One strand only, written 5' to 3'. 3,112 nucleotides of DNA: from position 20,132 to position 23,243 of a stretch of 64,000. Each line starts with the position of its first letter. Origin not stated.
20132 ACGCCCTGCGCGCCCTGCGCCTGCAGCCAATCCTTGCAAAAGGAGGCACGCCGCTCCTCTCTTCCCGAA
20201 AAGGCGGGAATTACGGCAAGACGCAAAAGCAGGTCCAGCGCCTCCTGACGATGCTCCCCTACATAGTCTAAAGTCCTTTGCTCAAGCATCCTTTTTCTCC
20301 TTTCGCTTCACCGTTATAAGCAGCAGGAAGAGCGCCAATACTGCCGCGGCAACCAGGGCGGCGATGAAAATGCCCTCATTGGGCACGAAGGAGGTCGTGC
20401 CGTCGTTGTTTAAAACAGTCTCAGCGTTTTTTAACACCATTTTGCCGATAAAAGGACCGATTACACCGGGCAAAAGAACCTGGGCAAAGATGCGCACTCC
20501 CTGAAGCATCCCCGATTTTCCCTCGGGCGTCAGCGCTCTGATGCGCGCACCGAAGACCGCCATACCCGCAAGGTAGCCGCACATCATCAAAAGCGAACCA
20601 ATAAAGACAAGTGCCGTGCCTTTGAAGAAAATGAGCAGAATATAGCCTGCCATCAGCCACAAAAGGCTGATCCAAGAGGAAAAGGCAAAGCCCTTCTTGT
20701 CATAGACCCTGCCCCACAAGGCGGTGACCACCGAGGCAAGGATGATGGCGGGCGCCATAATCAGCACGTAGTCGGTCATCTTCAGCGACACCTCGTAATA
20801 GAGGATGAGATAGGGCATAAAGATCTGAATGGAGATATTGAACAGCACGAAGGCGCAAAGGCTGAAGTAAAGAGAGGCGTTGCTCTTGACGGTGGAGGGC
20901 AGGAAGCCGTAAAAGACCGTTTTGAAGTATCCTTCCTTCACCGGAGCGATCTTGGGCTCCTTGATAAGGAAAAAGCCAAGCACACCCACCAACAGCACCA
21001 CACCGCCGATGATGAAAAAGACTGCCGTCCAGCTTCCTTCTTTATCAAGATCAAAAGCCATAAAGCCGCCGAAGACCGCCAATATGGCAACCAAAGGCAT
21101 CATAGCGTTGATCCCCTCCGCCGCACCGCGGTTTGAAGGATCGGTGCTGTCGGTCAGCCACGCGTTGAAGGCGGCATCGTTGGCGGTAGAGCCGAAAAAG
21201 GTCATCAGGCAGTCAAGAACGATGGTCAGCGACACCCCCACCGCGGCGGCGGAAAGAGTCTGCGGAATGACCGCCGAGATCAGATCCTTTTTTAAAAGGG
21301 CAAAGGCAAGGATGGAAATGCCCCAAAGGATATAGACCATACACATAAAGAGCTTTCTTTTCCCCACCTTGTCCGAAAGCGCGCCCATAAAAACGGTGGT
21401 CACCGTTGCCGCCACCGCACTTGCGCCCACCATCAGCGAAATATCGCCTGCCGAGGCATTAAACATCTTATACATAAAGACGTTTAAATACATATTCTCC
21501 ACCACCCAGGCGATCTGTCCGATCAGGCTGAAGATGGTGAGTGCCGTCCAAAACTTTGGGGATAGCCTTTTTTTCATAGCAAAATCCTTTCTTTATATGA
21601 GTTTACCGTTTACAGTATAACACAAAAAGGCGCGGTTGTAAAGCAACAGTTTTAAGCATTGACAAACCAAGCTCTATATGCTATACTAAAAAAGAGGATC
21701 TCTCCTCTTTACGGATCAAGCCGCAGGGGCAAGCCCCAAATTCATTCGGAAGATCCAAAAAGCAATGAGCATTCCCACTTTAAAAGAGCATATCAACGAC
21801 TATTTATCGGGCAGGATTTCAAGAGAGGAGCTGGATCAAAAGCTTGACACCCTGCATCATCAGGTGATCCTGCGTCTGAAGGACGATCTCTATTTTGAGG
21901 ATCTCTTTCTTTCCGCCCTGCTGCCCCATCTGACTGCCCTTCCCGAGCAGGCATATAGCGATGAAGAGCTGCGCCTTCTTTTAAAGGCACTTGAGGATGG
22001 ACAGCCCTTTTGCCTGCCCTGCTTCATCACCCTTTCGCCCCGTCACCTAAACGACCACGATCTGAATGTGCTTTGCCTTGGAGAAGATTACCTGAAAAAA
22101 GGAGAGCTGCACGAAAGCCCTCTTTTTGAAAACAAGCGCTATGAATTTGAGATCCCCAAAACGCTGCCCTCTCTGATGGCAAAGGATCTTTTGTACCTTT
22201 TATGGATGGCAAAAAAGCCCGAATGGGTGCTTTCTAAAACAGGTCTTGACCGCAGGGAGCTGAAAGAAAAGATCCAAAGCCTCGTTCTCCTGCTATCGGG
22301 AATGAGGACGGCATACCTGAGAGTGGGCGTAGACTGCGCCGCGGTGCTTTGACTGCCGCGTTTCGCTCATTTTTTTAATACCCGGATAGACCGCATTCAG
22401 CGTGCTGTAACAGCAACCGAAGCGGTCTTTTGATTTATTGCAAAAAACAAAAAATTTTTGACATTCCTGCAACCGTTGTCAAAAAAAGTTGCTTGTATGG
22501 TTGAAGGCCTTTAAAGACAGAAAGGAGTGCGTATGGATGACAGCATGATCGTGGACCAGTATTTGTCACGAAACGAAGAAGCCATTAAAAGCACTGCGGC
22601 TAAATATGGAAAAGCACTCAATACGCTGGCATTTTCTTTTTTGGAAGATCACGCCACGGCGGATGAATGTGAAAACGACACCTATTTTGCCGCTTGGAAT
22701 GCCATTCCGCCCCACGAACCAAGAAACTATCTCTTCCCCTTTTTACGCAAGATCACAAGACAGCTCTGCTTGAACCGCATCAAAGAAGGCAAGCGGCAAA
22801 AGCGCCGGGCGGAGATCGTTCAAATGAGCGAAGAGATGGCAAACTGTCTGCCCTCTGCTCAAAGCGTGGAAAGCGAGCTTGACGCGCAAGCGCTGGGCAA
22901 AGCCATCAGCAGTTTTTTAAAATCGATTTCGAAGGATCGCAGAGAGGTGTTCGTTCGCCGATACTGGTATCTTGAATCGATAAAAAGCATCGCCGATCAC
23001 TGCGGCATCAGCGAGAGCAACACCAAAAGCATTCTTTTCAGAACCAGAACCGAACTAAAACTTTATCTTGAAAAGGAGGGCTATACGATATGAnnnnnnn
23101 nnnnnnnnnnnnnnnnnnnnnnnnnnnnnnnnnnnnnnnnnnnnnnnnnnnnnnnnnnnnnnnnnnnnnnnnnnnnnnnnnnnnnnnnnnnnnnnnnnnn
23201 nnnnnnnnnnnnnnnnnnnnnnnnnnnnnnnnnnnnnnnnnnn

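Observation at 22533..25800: ECF sigma cluster whose anti-sigma factor ends in a PASTA domain and is followed by an MltG-like lipoprotein with an altered catalytic motif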

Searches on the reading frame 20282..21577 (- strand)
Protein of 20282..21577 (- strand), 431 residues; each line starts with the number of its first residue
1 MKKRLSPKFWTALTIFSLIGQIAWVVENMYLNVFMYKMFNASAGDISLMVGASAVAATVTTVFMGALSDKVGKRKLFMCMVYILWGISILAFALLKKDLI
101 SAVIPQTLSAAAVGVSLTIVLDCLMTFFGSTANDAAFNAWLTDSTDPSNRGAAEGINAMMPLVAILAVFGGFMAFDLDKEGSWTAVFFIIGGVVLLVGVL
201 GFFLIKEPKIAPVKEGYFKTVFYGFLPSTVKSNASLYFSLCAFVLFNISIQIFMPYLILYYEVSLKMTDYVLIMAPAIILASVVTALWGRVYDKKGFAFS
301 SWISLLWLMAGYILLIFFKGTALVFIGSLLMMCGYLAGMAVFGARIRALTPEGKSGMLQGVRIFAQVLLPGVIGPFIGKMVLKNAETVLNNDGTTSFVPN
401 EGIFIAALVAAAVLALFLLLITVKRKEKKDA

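Call 71: search_protein_families(library=pfam, proteins=[window:20282-21577:-], max_evalue=0.00001)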
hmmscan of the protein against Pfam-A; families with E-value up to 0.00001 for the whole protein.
window:20282-21577:- (431 aa): 1 family
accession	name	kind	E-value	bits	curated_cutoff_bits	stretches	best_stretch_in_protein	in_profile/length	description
PF07690.21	MFS_1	-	2.5e-27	96.2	33.4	1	28-375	16-347/347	Major Facilitator Superfamily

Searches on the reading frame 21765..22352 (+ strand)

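Call 3: search_protein_families(library=pfam, proteins=[window:21765-22352:+], max_evalue=1)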
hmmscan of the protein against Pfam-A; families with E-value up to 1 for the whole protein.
window:21765-22352:+ (195 aa): 1 family
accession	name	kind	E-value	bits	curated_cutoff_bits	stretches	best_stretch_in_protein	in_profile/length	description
PF12767.12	SAGA-Tad1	-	0.095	12.9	31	1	7-30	28-51/238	Transcriptional regulator of RNA polII, SAGA, subunit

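Call 4: search_protein_families(library=ncbifam, proteins=[window:21765-22352:+], max_evalue=1)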
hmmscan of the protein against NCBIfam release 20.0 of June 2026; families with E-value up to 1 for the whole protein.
window:21765-22352:+ (195 aa): 0 families

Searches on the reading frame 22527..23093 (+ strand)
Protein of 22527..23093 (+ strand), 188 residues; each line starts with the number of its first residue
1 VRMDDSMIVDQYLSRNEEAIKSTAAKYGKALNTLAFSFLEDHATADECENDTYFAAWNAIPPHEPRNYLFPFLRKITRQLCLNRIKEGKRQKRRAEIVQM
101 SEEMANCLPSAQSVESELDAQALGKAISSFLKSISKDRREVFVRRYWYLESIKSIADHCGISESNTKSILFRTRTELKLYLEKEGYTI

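Call 3: search_protein_families(library=pfam, proteins=[window:22527-23093:+], max_evalue=1)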
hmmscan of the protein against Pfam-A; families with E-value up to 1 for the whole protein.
window:22527-23093:+ (188 aa): 7 families
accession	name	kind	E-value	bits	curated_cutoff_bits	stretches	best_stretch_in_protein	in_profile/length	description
PF08281.18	Sigma70_r4_2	-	6.3e-08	32.6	25.7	1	128-177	5-54/54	Sigma-70, region 4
PF04545.22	Sigma70_r4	-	1.5e-05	24.8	24.1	1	131-178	2-49/50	Sigma-70, region 4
PF04542.20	Sigma70_r2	-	5.7e-05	23.3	24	1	26-90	4-70/71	Sigma-70 region 2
PF07638.17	Sigma70_ECF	-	0.0026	18.1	21.1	1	58-174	64-176/185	ECF sigma factor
PF13384.12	HTH_23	-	0.029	14.7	24.6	0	136-164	4-32/50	Homeodomain-like domain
PF13518.12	HTH_28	-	0.06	13.9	25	0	139-164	2-27/52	Helix-turn-helix domain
PF18953.6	SAP_new25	-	0.071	13.2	26.3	1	141-170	2-31/51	SAP domain-containing new25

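Call 4: search_protein_families(library=ncbifam, proteins=[window:22527-23093:+], max_evalue=1)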
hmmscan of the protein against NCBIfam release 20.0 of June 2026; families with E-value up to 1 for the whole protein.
window:22527-23093:+ (188 aa): 61 families (the best 25 are shown)
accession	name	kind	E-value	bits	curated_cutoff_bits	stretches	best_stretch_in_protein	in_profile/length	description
TIGR02937.1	sigma70-ECF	superfamily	6.5e-17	61.6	42.9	1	20-181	3-165/165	sigma-70 family RNA polymerase sigma factor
NF008888.0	PRK11922.1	equivalog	1.7e-16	60.5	204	1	3-184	15-199/231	RNA polymerase sigma factor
TIGR02985.1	Sig70_bacteroi1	subfamily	3.1e-15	56.8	126.4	1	25-179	8-160/162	RNA polymerase sigma-70 factor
NF058625.1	sigma_PG0214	equivalog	3.2e-13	49.7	130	1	21-184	7-164/170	GFO_1088 family ECF-type sigma factor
NF006930.0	PRK09415.1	subfamily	7.2e-13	48.8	198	1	11-184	9-178/179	RNA polymerase factor sigma C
NF007227.0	PRK09645.1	subfamily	6.2e-12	45.8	202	1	15-186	10-175/177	sigma-70 family RNA polymerase sigma factor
TIGR02983.1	SigE-fam_strep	subfamily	9.9e-12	45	141.55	1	16-182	4-159/162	SigE family RNA polymerase sigma factor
TIGR02989.1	Sig-70_gvs1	subfamily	6.7e-11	42.4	124.55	1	25-177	8-154/158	RNA polymerase sigma-70 factor, Rhodopirellula/Verrucomicrobium family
TIGR02950.1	SigM_subfam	subfamily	7.3e-11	42.1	147.95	1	25-180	7-157/159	RNA polymerase sigma factor, SigM family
NF009168.0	PRK12515.1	subfamily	8.9e-11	41.6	236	1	5-186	9-184/189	RNA polymerase sigma factor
NF004113.0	PRK05602.1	equivalog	1.4e-10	41.2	208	1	4-184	31-204/211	RNA polymerase sigma factor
NF009171.0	PRK12518.1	equivalog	1.6e-09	37.9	208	1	4-186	13-189/191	RNA polymerase sigma factor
TIGR02954.1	Sig70_famx3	hypoth_equivalog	5.9e-09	35.9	188.5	1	3-183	1-169/170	RNA polymerase sigma-70 factor, TIGR02954 family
NF009172.0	PRK12519.1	subfamily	1.4e-08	34.5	222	1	4-181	15-189/194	RNA polymerase sigma factor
NF009166.1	PRK12513.1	equivalog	3.4e-08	33.4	206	1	4-181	8-186/193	RNA polymerase sigma factor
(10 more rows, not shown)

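Call 75: search_solved_structures(query=window:22533-23093:+, max_evalue=0.01)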
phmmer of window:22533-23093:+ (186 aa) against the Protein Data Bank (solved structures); distinct sequences matched with E-value up to 0.01: 2.
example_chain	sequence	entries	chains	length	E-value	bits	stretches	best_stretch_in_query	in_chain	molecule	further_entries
4cxf_A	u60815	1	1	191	8.3e-05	25.9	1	3-178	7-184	RNA POLYMERASE SIGMA FACTOR CNRH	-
6dv9_F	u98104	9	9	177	0.0026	21.1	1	32-185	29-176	ECF RNA polymerase sigma factor SigL | RNA polymerase sigma factor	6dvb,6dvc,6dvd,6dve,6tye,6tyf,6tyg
